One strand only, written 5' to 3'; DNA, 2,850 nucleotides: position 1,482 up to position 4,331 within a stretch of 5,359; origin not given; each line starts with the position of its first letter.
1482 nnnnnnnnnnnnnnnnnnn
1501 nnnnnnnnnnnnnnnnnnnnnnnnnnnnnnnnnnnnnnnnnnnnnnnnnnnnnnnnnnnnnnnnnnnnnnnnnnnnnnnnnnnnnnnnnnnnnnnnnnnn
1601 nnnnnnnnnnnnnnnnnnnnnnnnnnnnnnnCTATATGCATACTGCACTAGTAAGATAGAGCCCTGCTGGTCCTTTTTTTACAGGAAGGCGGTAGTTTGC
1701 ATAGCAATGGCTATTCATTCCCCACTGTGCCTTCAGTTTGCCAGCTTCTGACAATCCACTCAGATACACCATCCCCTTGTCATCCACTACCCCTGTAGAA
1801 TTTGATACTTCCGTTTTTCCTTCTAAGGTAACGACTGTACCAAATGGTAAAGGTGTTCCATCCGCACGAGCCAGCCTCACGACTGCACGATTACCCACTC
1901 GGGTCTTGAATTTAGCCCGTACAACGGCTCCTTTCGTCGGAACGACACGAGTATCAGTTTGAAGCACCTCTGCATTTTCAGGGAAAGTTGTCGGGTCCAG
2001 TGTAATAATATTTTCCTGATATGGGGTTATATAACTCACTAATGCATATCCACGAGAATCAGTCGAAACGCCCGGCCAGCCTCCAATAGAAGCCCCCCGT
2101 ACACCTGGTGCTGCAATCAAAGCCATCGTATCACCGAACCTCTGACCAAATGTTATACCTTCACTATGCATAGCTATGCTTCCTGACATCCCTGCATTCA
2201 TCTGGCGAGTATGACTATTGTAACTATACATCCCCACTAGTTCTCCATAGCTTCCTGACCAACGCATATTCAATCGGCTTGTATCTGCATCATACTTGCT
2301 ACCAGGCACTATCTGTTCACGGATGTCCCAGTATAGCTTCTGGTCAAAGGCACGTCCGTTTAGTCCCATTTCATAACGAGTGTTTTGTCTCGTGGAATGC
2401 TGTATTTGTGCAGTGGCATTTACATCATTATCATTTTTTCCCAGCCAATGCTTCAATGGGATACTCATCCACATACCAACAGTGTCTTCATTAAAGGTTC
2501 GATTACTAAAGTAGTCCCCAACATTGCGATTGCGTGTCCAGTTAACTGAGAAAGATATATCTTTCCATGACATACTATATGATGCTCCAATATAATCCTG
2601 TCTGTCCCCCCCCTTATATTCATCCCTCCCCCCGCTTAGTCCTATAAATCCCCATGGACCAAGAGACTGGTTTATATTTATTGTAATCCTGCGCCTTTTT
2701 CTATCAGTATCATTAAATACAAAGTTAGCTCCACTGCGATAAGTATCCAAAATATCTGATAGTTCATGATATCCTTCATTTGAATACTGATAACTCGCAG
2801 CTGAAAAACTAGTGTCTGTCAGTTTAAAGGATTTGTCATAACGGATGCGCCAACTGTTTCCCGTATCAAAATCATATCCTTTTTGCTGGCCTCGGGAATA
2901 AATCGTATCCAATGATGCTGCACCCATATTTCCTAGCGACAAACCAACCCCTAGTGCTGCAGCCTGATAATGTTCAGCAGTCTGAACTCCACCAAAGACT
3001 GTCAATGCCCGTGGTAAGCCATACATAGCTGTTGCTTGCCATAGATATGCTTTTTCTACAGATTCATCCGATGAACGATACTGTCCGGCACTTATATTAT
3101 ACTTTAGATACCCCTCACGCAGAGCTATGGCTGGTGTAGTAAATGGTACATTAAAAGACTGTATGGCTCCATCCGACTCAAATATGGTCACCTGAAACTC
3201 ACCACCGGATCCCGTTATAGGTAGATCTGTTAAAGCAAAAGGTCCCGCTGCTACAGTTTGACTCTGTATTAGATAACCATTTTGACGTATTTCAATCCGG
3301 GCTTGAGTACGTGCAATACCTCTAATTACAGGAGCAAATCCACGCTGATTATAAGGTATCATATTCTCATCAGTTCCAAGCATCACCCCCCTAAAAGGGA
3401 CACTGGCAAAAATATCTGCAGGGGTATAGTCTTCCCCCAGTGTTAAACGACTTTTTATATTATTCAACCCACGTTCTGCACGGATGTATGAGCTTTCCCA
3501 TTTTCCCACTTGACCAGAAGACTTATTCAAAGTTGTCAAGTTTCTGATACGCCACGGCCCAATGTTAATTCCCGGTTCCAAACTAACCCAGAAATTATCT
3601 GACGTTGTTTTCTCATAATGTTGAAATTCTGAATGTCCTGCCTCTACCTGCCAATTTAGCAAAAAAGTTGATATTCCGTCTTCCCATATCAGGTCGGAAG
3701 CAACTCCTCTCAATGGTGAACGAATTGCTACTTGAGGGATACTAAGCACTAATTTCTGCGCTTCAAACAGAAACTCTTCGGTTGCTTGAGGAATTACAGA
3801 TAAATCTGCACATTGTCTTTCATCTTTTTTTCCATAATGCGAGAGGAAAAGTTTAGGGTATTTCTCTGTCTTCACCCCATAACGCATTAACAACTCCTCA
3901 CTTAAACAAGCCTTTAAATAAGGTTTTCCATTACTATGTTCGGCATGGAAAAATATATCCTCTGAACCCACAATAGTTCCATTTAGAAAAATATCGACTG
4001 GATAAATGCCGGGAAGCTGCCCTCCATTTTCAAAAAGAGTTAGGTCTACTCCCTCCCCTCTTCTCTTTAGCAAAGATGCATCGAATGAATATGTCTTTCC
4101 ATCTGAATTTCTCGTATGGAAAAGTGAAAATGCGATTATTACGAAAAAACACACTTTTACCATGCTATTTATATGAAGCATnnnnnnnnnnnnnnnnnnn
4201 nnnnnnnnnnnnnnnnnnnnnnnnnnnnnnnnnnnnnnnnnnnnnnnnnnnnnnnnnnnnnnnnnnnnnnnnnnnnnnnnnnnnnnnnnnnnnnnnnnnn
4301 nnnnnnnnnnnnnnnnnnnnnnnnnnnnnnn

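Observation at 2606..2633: Homopolymeric G tracts in the usher coding strand (8 then 6 within 28 bp)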

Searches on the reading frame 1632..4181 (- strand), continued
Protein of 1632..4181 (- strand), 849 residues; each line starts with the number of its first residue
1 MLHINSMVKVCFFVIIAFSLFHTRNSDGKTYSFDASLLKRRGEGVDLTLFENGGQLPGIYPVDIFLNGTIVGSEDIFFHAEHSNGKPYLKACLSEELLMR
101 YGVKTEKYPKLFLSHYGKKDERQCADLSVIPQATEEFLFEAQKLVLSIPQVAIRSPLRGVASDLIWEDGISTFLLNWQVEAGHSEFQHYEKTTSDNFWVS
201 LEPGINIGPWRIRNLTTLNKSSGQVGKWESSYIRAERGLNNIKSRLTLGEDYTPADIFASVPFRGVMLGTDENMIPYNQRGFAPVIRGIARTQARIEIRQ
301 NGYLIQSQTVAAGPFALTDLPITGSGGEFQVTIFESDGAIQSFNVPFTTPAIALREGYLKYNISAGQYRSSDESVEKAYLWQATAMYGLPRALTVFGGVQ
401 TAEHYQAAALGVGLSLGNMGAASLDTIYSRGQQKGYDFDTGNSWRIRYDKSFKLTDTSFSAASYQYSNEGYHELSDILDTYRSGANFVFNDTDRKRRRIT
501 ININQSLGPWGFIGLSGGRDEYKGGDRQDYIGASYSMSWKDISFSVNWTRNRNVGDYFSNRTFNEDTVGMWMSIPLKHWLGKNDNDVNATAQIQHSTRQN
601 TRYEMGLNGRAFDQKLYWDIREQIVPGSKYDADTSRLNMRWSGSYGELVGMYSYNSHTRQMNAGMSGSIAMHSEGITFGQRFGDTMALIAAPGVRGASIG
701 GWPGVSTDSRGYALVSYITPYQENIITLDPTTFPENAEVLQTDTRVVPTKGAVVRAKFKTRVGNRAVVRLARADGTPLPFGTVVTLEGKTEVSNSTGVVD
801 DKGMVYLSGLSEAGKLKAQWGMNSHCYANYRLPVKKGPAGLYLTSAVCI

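Call 63: predict_structure(alignment_id=A2)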
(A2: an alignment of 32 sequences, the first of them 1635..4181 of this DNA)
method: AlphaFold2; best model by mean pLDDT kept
length: 849 residues; sequences in the alignment: 32
mean_pLDDT: 75.4   pTM: 0.68
mean pLDDT of the five models: 75.4, 75.1, 74.0, 72.5, 67.6
residues with pLDDT >= 90: 89; 70-90: 510; 50-70: 171; < 50: 79
segments of 3 or more residues with pLDDT < 50: 1-3, 20-36, 41-54, 115-121, 278-284, 323-326, 336-340, 485-491, 556-559, 789-792
pLDDT, mean of each block of 10 residues (from residue 1): 50 60 35 45 44 58 83 78 72 85 80 53 77 82 82 59 83 90 72 74 88 77 60 78 82 66 83 53 52 63 60 57 54 53 56 75 85 69 89 88 90 83 89 86 86 76 78 78 55 73 81 83 80 83 84 58 79 74 70 82 87 84 76 81 89 82 89 90 86 87 86 87 87 82 86 88 85 83 71 65 83 86 79 83 88
secondary structure, 60 per line:
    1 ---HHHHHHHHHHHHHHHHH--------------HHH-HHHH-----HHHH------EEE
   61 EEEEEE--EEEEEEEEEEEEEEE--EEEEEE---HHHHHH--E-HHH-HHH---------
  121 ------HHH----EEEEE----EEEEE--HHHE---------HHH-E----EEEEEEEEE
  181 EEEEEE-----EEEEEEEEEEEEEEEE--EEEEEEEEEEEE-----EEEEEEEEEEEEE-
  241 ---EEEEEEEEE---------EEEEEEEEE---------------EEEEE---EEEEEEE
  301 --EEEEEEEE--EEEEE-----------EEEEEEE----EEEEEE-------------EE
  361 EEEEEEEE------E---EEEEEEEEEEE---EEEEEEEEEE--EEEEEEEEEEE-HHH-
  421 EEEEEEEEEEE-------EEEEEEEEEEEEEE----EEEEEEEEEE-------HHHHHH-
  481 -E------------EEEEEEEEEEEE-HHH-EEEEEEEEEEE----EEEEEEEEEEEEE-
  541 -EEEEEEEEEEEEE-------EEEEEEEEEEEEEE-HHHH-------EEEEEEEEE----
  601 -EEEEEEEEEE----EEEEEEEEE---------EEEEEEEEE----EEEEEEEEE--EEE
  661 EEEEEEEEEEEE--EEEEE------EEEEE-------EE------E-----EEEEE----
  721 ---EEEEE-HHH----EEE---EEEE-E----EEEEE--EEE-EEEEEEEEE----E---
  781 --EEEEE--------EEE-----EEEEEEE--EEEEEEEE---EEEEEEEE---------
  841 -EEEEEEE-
elements in order (helices of 4 or more, strands of 3 or more residues): H4-20 H39-42 H48-51 E58-66 E69-83 E86-91 H95-100 E134-138 E143-147 E172-186 E192-207 E210-221 E227-239 E244-252 E262-270 E286-290 E294-300 E303-310 E313-317 E329-335 E340-345 E359-368 E379-389 E393-402 E405-415 E421-431 E439-452 E457-466 H474-479 E495-506 E512-522 E527-539 E542-554 E562-575 H577-580 E588-596 E602-611 E616-624 E634-642 E647-655 E658-672 E675-679 E686-690 E712-716 E724-728 E737-739 E743-746 E753-757 E760-762 E764-772 E783-787 E796-798 E804-810 E813-820 E824-831 E842-848

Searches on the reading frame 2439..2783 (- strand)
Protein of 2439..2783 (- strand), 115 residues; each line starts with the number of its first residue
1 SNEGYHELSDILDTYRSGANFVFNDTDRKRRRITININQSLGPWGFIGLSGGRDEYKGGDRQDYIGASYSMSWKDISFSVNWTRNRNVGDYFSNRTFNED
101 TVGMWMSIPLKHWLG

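Call 18: search_dna_similar(query=window:2439-2783:-, collection=plasmids, mode=protein, max_rows=60, rows=spread)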
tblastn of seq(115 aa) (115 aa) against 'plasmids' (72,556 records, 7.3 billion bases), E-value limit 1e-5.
Records with a match: 187; places in all: 195; records where one place covers at least 80% of the query: 165.
Best place of each record, by identity: >=99% 15; 90-95% 1; <60% 171.
By first word of the organism name: Escherichia 152; Salmonella 20; Pantoea 6; Klebsiella 4; Serratia 3; Enterobacter 1; Providencia 1.
By predicted mobility (MOB-suite, as given by PLSDB): conjugative 144; mobilizable 23; non-mobilizable 20.
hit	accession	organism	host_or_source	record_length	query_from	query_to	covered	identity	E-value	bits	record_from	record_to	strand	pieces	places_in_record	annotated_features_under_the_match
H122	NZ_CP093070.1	Escherichia coli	Branta canadensis,Whole organism,Feces ...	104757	1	115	100%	100.0%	2e-73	243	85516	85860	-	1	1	agg3C: aggregative adherence fimbria 3 usher protein Agg3C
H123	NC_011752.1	Escherichia coli 55989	-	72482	1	115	100%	100.0%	2e-73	243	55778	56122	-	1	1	agg3C: aggregative adherence fimbria 3 usher protein Agg3C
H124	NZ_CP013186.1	Escherichia coli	stool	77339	1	115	100%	100.0%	2e-73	243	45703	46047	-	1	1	agg3C: aggregative adherence fimbria 3 usher protein Agg3C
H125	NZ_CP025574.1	Escherichia coli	Homo sapiens,Bacterial isolate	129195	1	115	100%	100.0%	2e-73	243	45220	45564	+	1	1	agg3C: aggregative adherence fimbria 3 usher protein Agg3C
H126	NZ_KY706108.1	Escherichia coli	blood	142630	1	115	100%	99.1%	3e-73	242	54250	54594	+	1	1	agg3C: aggregative adherence fimbria 3 usher protein Agg3C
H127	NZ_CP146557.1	Escherichia coli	Hospital Wastewater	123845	1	115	100%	58.3%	3e-39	145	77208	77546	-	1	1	aggC: aggregative adherence fimbria I usher protein AggC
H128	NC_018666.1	Escherichia coli O104:H4 str. 2011C-3493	-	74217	1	115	100%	57.4%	4e-38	142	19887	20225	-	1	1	aggC: aggregative adherence fimbria I usher protein AggC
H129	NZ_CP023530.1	Escherichia coli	Homo sapiens,stool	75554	1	115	100%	57.4%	4e-38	142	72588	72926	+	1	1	aggC: aggregative adherence fimbria I usher protein AggC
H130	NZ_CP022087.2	Escherichia coli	Homo sapiens,stool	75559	1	115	100%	57.4%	4e-38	142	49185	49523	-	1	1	aggC: aggregative adherence fimbria I usher protein AggC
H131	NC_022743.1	Escherichia coli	Homo sapiens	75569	1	115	100%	57.4%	4e-38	142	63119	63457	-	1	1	aggC: aggregative adherence fimbria I usher protein AggC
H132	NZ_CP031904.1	Escherichia coli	Homo sapiens,Clinical: Human (Homo ...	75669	1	115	100%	57.4%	4e-38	142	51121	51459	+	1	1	aggC: aggregative adherence fimbria I usher protein AggC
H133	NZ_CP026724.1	Escherichia coli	Homo sapiens,Purified Isolate,feces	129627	1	115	100%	57.4%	4e-38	142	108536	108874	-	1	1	aggC: aggregative adherence fimbria I usher protein AggC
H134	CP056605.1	Escherichia coli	culture,Wastewater influent sample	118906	1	115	100%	53.0%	6e-33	127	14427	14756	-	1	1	hdaC: aggregative adherence fimbria 4 usher protein Agg4C/HdaC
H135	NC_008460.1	Escherichia coli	-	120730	1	115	100%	53.0%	6e-33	127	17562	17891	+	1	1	hdaC: aggregative adherence fimbria 4 usher protein Agg4C/HdaC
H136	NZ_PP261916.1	Escherichia coli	-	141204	1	115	100%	52.2%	2e-32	125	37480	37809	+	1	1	hdaC: aggregative adherence fimbria 4 usher protein Agg4C/HdaC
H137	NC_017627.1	Escherichia coli 042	-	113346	1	115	100%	51.3%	2e-35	134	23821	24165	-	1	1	aafC: aggregative adherence fimbria II usher protein AafC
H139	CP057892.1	Escherichia coli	culture,Pooled cattle faecal samples ...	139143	1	115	100%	50.8%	7e-31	121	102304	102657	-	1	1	fimbria/pilus outer membrane usher protein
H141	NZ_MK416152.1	Escherichia coli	retail vegetable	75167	1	115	100%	44.0%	5e-25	104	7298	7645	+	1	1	fimbria/pilus outer membrane usher protein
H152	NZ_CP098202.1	Escherichia coli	Canis lupus familiaris,Rectal swab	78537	1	115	100%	37.1%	7e-13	70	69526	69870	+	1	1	fimbria/pilus outer membrane usher protein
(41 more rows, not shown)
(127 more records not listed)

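Call 19: get_annotated_region(hit=H128, flank=0)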
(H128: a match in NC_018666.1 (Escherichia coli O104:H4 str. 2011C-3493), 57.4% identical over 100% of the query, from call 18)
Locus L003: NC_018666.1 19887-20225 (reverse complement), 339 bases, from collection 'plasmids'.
description: Escherichia coli O104:H4 str. 2011C-3493 plasmid pAA-EA11, complete sequence
organism: Escherichia coli O104:H4 str. 2011C-3493 (NCBI taxid 1133852)
taxonomy: Bacteria; Pseudomonadota; Gammaproteobacteria; Enterobacterales; Enterobacteriaceae; Escherichia; Escherichia coli; Escherichia coli O104:H4 str. 2011C-3493
host: -; source: -; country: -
typing (MOB-suite, as given by PLSDB): mobilizable; replicon IncFIB,IncFII,rep_cluster_2232; relaxase MOBF,MOBP
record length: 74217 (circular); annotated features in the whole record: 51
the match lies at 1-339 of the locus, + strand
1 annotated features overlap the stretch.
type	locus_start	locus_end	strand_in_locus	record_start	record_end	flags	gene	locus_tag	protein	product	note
predicted_resistance_gene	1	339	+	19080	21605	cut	aggC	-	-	aggregative adherence fimbria I usher protein AggC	predicted by amrfinderplus; class ; identity 99.64%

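Call 20: get_annotated_region(hit=H135, flank=0)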
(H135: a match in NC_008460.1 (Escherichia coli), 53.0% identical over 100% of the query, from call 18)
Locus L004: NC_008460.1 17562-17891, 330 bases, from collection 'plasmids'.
description: Escherichia coli plasmid pO86A1, complete sequence
organism: Escherichia coli (NCBI taxid 562)
taxonomy: Bacteria; Pseudomonadota; Gammaproteobacteria; Enterobacterales; Enterobacteriaceae; Escherichia; Escherichia coli
host: -; source: -; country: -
typing (MOB-suite, as given by PLSDB): conjugative; replicon IncFIA,IncFIB; relaxase MOBF; mating-pair formation MPF_F
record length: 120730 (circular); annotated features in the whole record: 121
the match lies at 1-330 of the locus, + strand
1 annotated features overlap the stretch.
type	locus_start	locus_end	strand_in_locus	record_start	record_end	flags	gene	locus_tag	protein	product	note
CDS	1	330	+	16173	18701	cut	hdaC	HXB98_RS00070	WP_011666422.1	aggregative adherence fimbria 4 usher protein Agg4C/HdaC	-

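Call 21: get_annotated_region(hit=H137, flank=0)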
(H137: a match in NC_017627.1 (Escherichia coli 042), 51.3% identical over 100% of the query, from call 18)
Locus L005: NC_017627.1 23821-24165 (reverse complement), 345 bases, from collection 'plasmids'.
description: Escherichia coli 042 plasmid pAA, complete sequence
organism: Escherichia coli 042 (NCBI taxid 216592)
taxonomy: Bacteria; Pseudomonadota; Gammaproteobacteria; Enterobacterales; Enterobacteriaceae; Escherichia; Escherichia coli; Escherichia coli 042
host: -; source: -; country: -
typing (MOB-suite, as given by PLSDB): conjugative; replicon IncFIA,IncFIC; relaxase MOBF; mating-pair formation MPF_F
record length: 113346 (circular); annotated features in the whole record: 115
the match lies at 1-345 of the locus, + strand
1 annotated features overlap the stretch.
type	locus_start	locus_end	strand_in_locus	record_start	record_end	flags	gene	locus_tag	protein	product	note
predicted_resistance_gene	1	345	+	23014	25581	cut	aafC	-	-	aggregative adherence fimbria II usher protein AafC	predicted by amrfinderplus; class ; identity 99.77%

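Call 22: get_annotated_region(hit=H139, flank=0)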
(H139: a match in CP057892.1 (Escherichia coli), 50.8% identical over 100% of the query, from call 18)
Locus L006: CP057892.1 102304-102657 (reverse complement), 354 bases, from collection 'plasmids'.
description: Escherichia coli strain RHB11-C13 plasmid pRHB11-C13_2, complete sequence
organism: Escherichia coli (NCBI taxid 562)
taxonomy: Bacteria; Pseudomonadota; Gammaproteobacteria; Enterobacterales; Enterobacteriaceae; Escherichia; Escherichia coli
host: -; source: culture,Pooled cattle faecal samples collected from floor of farm; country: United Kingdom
typing (MOB-suite, as given by PLSDB): mobilizable; replicon IncFIA,IncFIB,IncFIC; relaxase MOBF
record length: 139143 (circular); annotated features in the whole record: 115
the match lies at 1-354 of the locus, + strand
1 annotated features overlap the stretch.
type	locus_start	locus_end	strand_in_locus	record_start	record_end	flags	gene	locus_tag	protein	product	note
CDS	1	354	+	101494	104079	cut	-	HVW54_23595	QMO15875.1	fimbria/pilus outer membrane usher protein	-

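Call 23: get_annotated_region(hit=H141, flank=0)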
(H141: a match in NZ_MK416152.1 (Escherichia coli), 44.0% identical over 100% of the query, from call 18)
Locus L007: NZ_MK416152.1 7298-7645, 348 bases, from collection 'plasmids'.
description: Escherichia coli strain 6BS17eCTX plasmid pHNBS17e, complete sequence
organism: Escherichia coli (NCBI taxid 562)
taxonomy: Bacteria; Pseudomonadota; Gammaproteobacteria; Enterobacterales; Enterobacteriaceae; Escherichia; Escherichia coli
host: -; source: retail vegetable; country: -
typing (MOB-suite, as given by PLSDB): non-mobilizable; replicon IncFIA,IncFIB,IncFII,IncN
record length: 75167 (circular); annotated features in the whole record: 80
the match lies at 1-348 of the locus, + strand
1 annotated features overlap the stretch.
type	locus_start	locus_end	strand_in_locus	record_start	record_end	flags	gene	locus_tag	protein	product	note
CDS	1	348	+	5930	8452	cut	-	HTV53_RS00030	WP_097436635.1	fimbria/pilus outer membrane usher protein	GO:0009297 - pilus assembly [Evidence IEA]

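Call 24: get_annotated_region(hit=H152, flank=0)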
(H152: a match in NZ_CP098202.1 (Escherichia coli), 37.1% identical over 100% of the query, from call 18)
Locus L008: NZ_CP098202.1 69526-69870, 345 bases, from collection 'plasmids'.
description: Escherichia coli strain Z0117EC0056 plasmid pZ0117EC0056-1, complete sequence
organism: Escherichia coli (NCBI taxid 562)
taxonomy: Bacteria; Pseudomonadota; Gammaproteobacteria; Enterobacterales; Enterobacteriaceae; Escherichia; Escherichia coli
host: -; source: Canis lupus familiaris,Rectal swab; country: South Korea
typing (MOB-suite, as given by PLSDB): conjugative; replicon IncFIB,IncFIC,rep_cluster_2244; relaxase MOBF,MOBP; mating-pair formation MPF_Unknown
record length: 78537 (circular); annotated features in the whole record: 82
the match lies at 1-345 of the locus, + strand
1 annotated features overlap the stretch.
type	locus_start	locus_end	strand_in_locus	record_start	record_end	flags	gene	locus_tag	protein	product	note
CDS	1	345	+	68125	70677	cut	-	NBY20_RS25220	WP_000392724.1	fimbria/pilus outer membrane usher protein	GO:0009297 - pilus assembly [Evidence IEA]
